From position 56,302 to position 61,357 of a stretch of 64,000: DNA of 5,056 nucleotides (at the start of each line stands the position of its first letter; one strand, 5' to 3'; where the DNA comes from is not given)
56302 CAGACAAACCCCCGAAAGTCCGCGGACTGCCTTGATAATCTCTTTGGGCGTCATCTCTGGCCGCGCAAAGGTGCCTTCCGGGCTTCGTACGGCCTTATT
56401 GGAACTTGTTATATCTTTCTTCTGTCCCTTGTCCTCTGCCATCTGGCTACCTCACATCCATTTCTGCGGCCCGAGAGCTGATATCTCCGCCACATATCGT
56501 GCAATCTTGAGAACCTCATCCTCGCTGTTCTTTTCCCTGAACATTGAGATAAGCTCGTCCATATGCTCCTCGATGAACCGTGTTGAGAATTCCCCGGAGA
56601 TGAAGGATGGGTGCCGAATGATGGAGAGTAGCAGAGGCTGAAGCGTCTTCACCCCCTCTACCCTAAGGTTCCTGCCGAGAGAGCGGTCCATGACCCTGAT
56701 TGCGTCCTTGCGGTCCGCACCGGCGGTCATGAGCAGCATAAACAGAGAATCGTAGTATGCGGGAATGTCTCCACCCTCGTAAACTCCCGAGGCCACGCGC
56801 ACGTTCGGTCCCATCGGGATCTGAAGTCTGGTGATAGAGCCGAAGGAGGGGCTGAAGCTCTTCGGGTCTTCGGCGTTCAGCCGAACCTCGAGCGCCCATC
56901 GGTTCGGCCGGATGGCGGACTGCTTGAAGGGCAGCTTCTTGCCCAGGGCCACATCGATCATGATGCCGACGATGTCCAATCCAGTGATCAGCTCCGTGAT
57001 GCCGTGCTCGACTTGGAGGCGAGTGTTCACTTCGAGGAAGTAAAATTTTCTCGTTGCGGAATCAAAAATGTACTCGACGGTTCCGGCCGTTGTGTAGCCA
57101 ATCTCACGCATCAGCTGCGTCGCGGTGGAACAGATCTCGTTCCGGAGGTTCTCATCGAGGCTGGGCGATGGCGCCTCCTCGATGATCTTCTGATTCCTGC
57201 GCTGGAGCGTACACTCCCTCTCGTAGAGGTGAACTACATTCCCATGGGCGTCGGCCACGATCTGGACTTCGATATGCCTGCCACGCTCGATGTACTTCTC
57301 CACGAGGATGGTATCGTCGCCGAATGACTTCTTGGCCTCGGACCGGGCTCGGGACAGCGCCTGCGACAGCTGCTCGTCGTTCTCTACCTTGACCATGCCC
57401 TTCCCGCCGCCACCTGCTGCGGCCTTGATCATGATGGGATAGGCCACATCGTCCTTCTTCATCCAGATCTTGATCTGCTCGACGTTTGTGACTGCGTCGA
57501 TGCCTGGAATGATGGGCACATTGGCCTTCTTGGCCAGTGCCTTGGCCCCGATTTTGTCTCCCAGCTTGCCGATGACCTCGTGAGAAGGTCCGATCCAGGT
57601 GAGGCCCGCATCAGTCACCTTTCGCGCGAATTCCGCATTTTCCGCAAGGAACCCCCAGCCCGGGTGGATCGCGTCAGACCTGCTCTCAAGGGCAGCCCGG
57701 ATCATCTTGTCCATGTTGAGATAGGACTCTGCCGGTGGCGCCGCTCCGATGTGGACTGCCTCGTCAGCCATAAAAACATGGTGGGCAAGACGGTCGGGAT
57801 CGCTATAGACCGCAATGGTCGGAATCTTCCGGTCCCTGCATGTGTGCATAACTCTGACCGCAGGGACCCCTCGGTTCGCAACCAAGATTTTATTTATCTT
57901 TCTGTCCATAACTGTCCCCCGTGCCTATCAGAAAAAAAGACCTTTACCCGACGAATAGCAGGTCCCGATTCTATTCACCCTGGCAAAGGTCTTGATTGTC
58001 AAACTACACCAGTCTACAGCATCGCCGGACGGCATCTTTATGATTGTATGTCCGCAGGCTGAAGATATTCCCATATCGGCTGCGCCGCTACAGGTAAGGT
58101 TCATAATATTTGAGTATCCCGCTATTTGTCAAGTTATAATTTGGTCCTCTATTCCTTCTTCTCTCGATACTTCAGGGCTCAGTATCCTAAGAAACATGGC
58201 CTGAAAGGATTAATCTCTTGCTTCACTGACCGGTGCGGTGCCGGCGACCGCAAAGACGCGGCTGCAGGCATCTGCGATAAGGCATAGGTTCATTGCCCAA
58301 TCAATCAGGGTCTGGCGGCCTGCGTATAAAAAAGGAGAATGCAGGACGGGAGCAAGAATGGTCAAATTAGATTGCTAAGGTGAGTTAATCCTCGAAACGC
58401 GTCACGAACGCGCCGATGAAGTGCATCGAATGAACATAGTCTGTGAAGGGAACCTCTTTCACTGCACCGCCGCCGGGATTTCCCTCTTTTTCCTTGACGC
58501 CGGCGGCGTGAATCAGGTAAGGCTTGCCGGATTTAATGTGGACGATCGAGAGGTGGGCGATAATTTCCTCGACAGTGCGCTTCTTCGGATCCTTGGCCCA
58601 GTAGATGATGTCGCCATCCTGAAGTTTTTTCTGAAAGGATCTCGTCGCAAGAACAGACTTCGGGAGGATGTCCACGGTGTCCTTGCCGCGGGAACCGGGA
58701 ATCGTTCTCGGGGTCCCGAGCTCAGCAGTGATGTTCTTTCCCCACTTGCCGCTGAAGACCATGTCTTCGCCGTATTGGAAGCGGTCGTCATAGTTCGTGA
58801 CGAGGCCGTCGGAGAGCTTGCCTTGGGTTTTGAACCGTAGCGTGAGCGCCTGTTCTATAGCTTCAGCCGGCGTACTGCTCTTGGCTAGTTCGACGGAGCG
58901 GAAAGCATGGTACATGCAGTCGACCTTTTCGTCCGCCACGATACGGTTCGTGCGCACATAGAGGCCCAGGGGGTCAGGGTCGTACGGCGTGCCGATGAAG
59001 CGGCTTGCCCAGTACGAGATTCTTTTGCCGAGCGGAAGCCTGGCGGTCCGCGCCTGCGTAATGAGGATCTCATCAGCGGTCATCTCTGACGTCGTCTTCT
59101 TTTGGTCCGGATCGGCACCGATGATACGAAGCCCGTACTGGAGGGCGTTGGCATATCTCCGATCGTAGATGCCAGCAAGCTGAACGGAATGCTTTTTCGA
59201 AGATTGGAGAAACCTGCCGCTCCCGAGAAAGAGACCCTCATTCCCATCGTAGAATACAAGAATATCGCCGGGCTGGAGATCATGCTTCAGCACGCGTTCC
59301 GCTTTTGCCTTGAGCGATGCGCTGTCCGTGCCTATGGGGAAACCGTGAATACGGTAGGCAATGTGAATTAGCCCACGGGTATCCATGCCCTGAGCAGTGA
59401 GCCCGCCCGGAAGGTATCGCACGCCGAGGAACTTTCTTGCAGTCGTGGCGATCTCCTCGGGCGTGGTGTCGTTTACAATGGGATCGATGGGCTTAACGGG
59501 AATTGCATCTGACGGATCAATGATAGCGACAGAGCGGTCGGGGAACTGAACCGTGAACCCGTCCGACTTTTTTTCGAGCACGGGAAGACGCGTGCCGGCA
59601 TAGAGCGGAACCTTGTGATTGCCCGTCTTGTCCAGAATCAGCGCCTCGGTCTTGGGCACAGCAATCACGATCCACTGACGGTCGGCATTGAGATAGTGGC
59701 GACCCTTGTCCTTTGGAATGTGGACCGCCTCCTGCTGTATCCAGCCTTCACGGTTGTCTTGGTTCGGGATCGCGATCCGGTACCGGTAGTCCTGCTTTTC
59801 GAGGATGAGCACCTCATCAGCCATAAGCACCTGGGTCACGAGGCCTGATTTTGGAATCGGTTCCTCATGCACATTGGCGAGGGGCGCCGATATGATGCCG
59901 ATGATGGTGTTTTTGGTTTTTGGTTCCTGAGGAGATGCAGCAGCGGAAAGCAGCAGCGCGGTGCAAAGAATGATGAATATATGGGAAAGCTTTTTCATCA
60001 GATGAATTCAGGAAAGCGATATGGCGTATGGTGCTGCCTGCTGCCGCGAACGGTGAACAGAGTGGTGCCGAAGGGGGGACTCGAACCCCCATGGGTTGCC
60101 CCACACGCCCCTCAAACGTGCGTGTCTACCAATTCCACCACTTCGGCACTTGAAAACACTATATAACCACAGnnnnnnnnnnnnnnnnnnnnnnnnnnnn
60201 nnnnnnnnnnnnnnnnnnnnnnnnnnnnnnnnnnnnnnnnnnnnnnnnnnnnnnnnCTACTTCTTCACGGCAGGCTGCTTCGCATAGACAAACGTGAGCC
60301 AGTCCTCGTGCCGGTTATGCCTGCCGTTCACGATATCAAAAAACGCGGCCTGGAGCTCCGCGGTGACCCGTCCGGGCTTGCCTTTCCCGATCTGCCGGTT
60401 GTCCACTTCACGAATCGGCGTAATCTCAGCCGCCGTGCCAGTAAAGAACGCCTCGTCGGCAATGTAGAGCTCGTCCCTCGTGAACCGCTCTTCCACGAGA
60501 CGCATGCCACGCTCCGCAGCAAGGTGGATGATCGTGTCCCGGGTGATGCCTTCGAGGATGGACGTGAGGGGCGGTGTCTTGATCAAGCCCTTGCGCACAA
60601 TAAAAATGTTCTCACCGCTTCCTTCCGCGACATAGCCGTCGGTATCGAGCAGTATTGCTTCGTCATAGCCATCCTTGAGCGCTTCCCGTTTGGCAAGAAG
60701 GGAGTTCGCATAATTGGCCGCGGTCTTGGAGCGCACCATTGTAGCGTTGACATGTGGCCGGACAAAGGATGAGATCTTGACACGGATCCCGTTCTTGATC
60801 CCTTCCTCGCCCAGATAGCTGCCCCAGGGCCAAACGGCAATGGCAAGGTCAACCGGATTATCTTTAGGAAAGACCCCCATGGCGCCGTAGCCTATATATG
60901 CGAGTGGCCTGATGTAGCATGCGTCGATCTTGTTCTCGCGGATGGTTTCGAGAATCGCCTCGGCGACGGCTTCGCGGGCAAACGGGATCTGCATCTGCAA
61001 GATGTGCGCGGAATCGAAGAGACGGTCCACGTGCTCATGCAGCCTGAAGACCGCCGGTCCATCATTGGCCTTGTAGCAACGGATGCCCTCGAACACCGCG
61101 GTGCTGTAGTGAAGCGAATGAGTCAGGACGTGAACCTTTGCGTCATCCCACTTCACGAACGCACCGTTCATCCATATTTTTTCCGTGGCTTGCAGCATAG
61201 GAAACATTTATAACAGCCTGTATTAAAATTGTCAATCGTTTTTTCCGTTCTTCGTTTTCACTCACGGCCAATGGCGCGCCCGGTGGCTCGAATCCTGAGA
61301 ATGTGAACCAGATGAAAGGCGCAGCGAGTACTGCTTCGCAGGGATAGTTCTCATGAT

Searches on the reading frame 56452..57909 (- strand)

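Call 15: search_protein_families(library=pfam, proteins=[window:56452-57909:-], max_evalue=0.0001)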
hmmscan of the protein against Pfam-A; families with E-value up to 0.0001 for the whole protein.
window:56452-57909:- (485 aa): 7 families
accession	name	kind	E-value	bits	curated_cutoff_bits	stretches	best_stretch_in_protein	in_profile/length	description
PF02786.22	CPSase_L_D2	-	1.7e-72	243.8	19.8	1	118-327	1-209/211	Carbamoyl-phosphate synthase L chain, ATP binding domain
PF00289.28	Biotin_carb_N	-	3.3e-42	143.9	25.5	1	5-113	2-110/110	Biotin carboxylase, N-terminal domain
PF02785.25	Biotin_carb_C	-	1.7e-31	108.9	32.4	1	341-448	1-108/108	Biotin carboxylase C-terminal domain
PF07478.18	Dala_Dala_lig_C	-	7.4e-12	45.6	24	1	152-296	32-174/204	D-ala D-ala ligase C-terminus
PF02222.28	ATP-grasp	-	6.1e-10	39.5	27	1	139-297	15-162/179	ATP-grasp domain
PF02655.19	ATP-grasp_3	-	1.5e-07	32.1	23.2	1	123-299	9-158/160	ATP-grasp domain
PF08443.16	RimK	-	4e-05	23.7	21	1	138-318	22-185/188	RimK-like ATP-grasp domain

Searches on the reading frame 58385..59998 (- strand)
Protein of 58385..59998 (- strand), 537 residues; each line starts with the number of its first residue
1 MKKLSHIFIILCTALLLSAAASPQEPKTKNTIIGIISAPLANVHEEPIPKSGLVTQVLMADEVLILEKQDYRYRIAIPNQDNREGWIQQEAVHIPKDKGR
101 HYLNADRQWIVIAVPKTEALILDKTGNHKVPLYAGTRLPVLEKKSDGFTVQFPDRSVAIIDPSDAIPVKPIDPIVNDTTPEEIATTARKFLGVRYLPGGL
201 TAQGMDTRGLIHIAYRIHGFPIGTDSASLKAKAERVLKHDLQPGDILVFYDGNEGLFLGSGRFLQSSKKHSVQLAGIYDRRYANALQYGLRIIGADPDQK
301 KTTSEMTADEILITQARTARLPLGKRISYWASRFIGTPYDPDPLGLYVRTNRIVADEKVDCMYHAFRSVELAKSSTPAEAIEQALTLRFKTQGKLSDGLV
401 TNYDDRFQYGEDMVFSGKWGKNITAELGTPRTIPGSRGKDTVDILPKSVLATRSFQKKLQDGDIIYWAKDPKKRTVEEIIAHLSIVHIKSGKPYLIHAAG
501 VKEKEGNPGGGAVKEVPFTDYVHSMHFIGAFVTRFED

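Call 15: search_protein_families(library=pfam, proteins=[window:58385-59998:-], max_evalue=0.0001)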
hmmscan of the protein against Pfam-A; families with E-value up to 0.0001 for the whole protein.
window:58385-59998:- (537 aa): 2 families
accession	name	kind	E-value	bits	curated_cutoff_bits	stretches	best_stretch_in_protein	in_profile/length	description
PF00877.26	NLPC_P60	-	2.1e-10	40.9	23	1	192-283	1-97/105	NlpC/P60 family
PF23795.1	SH3_YKFC_2nd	-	6.8e-05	23.1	27.4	0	135-165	24-54/57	YKFC SH3b2 domain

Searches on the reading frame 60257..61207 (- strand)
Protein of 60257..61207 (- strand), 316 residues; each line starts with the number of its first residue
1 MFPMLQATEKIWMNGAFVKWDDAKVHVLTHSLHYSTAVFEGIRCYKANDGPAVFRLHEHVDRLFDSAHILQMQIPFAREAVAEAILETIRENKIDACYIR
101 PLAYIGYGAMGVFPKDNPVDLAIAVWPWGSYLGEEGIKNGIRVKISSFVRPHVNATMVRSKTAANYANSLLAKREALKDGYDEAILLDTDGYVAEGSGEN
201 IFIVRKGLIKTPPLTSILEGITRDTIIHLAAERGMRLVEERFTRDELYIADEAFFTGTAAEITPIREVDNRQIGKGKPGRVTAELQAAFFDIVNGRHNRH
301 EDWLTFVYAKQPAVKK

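Call 15: search_protein_families(library=pfam, proteins=[window:60257-61207:-], max_evalue=0.0001)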
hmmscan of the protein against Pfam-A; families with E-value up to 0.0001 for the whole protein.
window:60257-61207:- (316 aa): 1 family
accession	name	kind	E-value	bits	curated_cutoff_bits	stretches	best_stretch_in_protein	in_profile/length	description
PF01063.24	Aminotran_4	-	1.8e-54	185.4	28.5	1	38-268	2-223/223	Amino-transferase class IV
